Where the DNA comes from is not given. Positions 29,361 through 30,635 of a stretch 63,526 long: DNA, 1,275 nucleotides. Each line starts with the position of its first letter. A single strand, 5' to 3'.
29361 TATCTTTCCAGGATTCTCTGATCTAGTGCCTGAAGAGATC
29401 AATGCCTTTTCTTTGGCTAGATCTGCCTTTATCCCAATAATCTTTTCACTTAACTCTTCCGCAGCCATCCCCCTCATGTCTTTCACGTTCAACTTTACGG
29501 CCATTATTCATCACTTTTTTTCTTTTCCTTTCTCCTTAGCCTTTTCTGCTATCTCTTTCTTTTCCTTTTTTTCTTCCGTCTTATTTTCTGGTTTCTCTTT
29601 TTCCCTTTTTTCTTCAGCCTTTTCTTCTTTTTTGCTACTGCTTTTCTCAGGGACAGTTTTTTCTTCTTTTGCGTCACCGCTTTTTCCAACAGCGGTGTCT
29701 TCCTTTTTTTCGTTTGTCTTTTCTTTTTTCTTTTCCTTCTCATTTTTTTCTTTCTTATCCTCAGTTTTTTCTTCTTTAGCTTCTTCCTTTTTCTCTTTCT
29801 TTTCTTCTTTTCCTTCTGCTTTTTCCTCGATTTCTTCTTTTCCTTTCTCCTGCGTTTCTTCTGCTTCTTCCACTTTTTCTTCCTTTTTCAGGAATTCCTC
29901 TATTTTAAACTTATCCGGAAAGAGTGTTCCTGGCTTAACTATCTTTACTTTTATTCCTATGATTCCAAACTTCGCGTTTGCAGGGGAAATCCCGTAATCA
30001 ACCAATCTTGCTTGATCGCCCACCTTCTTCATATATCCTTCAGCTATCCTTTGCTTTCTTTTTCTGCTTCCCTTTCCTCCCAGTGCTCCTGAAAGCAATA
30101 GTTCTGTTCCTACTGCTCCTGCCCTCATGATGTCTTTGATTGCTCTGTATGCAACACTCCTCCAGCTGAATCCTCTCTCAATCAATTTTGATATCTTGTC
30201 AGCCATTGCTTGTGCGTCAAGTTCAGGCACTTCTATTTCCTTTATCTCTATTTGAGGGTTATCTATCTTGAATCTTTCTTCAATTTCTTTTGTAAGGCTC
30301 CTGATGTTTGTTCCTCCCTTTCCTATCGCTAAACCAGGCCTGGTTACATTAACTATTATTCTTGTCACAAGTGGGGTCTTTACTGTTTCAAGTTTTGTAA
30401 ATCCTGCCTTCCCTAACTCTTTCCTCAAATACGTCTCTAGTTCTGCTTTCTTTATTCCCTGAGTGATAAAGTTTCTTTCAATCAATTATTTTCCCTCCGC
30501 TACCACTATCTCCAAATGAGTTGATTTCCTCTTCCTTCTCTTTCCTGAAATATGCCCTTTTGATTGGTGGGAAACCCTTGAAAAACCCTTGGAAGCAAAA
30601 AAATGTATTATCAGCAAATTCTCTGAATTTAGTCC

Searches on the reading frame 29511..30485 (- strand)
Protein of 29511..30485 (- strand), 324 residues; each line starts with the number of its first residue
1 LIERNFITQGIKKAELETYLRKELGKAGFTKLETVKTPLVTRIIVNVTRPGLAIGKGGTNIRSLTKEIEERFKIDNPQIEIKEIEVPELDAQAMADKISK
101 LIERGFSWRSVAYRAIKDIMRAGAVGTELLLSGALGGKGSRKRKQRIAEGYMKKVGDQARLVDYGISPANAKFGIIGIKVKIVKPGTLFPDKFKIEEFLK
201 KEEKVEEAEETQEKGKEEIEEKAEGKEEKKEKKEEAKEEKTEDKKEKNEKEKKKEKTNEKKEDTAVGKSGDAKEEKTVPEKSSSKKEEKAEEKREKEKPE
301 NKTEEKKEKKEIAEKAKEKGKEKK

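Call 25: search_protein_families(library=pfam, proteins=[window:29511-30485:-], max_evalue=0.01)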
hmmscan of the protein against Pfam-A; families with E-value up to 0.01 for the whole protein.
window:29511-30485:- (324 aa): 2 families
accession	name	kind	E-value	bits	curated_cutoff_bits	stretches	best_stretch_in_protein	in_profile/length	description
PF00189.25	Ribosomal_S3_C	-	2.3e-17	63.7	34.1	1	98-182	1-83/83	Ribosomal protein S3, C-terminal domain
PF07650.23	KH_2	-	1.4e-12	47.7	22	1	15-87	1-74/78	KH domain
